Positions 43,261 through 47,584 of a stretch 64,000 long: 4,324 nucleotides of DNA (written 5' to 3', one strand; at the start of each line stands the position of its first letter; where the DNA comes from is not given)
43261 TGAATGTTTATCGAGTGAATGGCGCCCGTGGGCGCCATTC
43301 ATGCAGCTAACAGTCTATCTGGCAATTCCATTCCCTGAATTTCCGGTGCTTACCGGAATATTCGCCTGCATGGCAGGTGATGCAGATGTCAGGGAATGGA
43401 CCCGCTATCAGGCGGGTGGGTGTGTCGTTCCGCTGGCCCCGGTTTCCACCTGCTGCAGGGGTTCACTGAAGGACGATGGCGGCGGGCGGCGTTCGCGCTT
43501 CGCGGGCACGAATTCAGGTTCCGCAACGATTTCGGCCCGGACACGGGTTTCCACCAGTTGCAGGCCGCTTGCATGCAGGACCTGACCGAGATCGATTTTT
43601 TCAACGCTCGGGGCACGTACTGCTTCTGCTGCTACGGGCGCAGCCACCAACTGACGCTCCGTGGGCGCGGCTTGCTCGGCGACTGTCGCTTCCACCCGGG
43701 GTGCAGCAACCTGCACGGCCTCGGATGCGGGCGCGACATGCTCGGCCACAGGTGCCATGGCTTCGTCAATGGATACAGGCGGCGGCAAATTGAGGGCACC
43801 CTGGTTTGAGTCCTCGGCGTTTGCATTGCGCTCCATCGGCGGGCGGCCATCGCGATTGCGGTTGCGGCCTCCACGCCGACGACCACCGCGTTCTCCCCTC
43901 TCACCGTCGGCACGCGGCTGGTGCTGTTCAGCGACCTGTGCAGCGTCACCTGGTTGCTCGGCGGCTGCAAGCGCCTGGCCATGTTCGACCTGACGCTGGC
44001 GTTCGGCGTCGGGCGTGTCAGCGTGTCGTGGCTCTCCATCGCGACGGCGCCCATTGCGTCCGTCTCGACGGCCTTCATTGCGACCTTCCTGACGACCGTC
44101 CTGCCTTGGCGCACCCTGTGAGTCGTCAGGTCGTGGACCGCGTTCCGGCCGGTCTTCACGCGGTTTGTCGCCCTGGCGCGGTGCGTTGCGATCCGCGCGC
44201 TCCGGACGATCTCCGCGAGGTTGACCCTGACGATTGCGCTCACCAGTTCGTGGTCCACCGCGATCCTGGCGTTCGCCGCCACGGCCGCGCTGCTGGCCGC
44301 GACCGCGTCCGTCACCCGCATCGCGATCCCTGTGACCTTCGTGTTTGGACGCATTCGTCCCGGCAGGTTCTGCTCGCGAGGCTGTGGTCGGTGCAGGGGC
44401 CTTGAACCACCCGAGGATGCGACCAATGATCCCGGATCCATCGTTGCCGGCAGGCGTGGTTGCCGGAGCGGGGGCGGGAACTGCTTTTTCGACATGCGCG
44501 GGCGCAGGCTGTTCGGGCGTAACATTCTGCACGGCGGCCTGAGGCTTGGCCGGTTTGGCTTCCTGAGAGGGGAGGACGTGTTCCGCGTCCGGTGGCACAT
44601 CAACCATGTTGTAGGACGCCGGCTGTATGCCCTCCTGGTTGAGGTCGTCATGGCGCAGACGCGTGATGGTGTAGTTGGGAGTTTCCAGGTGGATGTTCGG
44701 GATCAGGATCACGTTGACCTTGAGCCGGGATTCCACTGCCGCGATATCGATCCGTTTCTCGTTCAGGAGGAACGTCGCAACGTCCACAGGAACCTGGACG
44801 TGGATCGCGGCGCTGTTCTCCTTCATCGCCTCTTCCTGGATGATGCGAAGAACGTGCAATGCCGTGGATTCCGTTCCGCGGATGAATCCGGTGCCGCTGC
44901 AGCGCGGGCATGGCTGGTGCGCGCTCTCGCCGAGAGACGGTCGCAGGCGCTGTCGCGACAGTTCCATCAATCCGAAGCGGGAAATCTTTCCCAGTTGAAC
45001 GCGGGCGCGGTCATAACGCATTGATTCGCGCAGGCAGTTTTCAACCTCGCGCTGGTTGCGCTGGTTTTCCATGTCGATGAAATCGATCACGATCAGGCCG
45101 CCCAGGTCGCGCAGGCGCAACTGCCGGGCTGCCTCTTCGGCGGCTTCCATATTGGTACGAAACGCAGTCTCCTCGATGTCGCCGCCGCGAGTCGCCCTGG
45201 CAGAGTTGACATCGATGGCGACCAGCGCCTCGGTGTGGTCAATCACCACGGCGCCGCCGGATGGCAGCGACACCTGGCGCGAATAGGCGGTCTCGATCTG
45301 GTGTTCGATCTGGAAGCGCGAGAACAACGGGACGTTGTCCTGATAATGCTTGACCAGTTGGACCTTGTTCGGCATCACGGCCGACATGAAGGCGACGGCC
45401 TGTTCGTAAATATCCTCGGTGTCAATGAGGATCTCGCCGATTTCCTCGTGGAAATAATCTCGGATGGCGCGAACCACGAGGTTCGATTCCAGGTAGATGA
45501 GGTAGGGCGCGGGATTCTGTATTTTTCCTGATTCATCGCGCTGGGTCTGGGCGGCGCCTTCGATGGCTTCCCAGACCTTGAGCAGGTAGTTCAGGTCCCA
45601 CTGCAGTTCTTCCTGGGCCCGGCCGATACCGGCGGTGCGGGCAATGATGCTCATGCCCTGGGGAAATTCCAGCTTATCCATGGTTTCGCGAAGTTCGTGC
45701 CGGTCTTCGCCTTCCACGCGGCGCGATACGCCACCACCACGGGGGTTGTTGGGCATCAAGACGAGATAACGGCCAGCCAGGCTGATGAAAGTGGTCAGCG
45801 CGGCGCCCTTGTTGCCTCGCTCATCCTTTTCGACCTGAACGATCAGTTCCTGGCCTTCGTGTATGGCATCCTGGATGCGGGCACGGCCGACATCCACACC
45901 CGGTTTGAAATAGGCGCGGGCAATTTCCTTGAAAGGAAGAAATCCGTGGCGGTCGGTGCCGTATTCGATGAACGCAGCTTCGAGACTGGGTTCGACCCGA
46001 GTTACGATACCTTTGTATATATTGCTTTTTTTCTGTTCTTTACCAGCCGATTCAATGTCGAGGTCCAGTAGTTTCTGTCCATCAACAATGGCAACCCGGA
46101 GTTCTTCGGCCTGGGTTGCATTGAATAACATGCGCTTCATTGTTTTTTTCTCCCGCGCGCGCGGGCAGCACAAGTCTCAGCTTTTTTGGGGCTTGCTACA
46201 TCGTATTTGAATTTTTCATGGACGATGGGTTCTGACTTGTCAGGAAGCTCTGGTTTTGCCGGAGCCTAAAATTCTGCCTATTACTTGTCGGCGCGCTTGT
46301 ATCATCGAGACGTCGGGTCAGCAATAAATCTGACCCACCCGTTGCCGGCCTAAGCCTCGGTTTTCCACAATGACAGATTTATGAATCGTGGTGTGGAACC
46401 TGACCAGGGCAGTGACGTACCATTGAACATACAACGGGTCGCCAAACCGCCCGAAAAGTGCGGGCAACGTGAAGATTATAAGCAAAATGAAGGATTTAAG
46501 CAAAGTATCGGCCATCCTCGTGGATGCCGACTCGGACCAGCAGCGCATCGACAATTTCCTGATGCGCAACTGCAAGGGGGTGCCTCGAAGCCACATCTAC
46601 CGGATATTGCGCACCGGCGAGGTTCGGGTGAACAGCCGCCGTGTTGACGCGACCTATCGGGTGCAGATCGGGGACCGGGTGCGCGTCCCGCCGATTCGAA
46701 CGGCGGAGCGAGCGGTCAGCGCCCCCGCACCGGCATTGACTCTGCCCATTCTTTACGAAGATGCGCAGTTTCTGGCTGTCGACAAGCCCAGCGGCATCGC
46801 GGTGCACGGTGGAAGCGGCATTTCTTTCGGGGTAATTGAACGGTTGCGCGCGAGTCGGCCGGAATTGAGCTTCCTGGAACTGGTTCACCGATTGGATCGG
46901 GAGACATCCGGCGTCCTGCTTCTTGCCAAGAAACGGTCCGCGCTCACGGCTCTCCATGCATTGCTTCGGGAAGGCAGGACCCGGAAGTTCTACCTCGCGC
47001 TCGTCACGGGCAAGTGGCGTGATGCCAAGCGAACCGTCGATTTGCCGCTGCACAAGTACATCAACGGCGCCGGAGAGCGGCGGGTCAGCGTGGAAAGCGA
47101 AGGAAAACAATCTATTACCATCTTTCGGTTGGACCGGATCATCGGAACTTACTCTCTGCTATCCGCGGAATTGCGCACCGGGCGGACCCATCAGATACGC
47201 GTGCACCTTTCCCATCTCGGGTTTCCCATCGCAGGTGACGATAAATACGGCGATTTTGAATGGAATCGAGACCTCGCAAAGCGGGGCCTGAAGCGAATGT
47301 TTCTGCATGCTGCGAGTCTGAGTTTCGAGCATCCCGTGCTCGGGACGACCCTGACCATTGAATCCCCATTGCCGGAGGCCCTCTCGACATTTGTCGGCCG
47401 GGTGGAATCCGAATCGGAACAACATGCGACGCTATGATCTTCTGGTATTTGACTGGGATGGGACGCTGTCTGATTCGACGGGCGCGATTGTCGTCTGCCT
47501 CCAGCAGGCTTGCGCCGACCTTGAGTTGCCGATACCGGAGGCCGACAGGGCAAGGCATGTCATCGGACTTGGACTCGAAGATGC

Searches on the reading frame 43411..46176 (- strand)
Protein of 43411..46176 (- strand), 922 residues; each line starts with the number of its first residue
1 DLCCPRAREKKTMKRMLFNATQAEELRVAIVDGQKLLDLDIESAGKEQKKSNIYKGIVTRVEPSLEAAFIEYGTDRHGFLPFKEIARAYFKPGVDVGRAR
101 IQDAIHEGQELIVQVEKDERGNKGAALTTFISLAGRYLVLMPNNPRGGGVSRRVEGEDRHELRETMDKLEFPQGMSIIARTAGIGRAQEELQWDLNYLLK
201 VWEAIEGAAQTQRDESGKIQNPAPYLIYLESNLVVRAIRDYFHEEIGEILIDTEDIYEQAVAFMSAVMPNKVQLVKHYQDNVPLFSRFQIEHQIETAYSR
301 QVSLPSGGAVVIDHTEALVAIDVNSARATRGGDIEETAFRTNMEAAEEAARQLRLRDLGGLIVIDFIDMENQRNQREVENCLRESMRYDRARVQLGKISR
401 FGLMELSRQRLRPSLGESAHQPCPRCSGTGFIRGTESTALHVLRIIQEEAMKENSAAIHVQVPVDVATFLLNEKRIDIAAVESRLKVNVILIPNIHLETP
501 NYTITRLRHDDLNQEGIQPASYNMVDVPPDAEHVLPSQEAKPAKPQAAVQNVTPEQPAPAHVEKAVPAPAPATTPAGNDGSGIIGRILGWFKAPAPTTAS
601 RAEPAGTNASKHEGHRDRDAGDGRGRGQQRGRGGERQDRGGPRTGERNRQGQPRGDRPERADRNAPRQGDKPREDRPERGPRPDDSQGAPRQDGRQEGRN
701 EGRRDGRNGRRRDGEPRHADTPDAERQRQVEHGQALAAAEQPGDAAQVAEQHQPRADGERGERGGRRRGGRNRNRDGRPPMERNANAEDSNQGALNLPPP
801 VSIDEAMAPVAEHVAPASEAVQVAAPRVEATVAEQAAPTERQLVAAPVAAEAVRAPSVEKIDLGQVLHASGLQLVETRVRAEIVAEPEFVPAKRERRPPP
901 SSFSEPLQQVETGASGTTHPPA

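Call 79: search_protein_families(library=pfam, proteins=[window:43411-46176:-], max_evalue=0.00001)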
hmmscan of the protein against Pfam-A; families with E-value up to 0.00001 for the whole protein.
window:43411-46176:- (922 aa): 3 families
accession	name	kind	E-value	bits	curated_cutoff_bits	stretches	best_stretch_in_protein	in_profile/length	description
PF10150.14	RNase_E_G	-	5.6e-97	324.8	25.5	1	132-410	1-269/270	Ribonuclease E/G family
PF20833.2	RNase_E_G_Thio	-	1.8e-32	111.7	26.8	1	422-506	1-85/86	RNase E/G, Thioredoxin-like domain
PF00575.29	S1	-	1.8e-07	31.9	22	1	48-128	2-72/74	S1 RNA binding domain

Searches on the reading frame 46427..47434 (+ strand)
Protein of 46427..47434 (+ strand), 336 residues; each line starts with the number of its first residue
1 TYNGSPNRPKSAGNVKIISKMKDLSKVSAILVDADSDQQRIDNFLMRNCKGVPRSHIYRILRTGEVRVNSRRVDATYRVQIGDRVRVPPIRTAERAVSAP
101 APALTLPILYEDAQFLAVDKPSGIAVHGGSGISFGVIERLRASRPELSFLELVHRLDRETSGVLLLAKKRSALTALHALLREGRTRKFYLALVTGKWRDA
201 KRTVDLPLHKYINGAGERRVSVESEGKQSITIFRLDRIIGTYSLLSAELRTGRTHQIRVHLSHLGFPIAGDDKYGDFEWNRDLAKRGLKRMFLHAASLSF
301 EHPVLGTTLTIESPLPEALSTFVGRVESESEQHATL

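Call 89: search_protein_families(library=pfam, proteins=[window:46427-47434:+], max_evalue=0.00001)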
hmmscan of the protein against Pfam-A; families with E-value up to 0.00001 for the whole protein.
window:46427-47434:+ (336 aa): 2 families
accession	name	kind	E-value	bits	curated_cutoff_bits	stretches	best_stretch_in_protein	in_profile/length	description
PF00849.27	PseudoU_synth_2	-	1.2e-26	94.2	26.8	1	115-263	2-152/152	RNA pseudouridylate synthase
PF01479.30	S4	-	2.1e-06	27.8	22.8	1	39-85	1-48/48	S4 domain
